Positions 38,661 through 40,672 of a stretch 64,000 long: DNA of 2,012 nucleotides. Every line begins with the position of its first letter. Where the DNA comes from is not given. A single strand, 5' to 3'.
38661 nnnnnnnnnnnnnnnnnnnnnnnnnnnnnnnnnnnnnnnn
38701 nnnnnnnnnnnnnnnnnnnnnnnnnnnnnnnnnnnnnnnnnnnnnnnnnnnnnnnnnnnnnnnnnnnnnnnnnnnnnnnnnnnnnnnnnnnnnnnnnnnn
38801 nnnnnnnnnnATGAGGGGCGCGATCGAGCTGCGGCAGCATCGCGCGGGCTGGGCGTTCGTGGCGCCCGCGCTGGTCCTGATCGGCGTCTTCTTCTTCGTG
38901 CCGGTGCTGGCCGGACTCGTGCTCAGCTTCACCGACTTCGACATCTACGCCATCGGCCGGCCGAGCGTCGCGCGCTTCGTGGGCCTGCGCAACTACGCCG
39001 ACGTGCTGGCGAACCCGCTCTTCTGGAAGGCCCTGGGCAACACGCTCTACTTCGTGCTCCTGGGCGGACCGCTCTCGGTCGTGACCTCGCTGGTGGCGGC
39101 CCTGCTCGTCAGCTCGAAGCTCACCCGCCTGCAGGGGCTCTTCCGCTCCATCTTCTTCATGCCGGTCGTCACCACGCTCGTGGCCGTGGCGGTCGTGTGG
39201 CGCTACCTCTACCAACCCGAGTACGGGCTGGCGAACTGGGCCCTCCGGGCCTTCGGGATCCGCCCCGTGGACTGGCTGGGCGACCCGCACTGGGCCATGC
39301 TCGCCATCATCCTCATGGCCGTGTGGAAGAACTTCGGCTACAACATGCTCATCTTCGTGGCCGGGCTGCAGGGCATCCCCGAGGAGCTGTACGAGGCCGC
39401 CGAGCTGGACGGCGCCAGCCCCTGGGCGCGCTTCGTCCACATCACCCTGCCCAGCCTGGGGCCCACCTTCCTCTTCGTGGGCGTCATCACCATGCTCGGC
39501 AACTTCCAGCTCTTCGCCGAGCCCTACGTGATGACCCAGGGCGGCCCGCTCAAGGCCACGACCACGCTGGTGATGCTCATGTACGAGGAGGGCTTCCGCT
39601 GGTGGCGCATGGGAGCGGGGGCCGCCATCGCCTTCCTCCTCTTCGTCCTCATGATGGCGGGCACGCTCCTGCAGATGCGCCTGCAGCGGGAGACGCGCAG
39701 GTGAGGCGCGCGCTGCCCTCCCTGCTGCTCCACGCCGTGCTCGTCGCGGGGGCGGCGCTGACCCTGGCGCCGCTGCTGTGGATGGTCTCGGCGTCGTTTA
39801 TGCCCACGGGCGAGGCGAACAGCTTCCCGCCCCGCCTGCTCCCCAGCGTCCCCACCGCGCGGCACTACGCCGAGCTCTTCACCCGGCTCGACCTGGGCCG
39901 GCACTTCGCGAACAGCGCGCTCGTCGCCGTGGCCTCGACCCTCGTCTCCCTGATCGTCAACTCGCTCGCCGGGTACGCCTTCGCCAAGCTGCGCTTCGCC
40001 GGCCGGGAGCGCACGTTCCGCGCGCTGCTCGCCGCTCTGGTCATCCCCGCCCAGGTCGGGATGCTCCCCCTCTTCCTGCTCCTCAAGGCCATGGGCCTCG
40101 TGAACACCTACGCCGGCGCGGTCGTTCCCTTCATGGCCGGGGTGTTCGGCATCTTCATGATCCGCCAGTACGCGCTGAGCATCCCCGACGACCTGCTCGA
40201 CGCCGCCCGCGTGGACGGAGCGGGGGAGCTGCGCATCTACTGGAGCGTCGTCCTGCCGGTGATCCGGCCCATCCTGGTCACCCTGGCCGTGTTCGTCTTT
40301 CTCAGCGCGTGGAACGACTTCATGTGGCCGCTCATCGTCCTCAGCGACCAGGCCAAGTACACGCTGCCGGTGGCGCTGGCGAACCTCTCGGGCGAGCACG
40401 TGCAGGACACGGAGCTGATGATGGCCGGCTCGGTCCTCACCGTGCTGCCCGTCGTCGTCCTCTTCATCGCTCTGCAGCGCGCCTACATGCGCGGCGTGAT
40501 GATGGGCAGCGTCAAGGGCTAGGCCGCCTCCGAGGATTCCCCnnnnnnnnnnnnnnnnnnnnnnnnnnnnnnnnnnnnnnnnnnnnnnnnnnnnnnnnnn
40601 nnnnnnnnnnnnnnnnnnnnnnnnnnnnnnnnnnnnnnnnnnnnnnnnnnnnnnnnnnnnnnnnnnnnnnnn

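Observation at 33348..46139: Candidate beta-1,2-glucan (or related beta-glucan) utilisation locus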

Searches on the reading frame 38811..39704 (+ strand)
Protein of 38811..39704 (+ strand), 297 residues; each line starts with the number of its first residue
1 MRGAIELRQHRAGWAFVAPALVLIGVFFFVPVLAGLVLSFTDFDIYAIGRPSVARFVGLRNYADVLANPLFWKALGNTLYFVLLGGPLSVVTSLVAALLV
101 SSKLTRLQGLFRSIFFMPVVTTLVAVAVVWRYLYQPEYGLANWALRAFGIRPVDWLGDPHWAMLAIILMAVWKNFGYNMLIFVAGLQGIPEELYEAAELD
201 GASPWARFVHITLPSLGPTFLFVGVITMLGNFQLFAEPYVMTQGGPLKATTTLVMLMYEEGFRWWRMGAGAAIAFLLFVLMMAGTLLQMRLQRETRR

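Call 8: search_protein_families(library=pfam, proteins=[window:38811-39704:+], max_evalue=0.01)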
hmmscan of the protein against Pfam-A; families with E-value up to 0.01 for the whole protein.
window:38811-39704:+ (297 aa): 1 family
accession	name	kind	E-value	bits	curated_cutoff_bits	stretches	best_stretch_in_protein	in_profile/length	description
PF00528.27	BPD_transp_1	-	1.7e-22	80.5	26.4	1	93-296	5-183/184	Binding-protein-dependent transport system inner membrane component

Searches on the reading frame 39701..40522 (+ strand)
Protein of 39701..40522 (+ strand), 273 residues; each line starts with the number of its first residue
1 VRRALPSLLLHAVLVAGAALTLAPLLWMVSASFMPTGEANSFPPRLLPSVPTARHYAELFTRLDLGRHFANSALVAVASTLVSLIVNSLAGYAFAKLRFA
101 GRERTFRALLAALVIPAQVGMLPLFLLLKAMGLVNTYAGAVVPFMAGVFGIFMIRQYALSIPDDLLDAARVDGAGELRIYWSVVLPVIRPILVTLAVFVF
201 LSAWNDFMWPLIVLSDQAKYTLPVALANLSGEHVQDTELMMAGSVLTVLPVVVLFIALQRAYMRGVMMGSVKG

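Call 8: search_protein_families(library=pfam, proteins=[window:39701-40522:+], max_evalue=0.01)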
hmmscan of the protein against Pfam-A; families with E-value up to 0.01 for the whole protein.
window:39701-40522:+ (273 aa): 1 family
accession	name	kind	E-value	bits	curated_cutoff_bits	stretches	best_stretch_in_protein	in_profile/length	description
PF00528.27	BPD_transp_1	-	6.8e-19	68.8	26.4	1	89-263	3-179/184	Binding-protein-dependent transport system inner membrane component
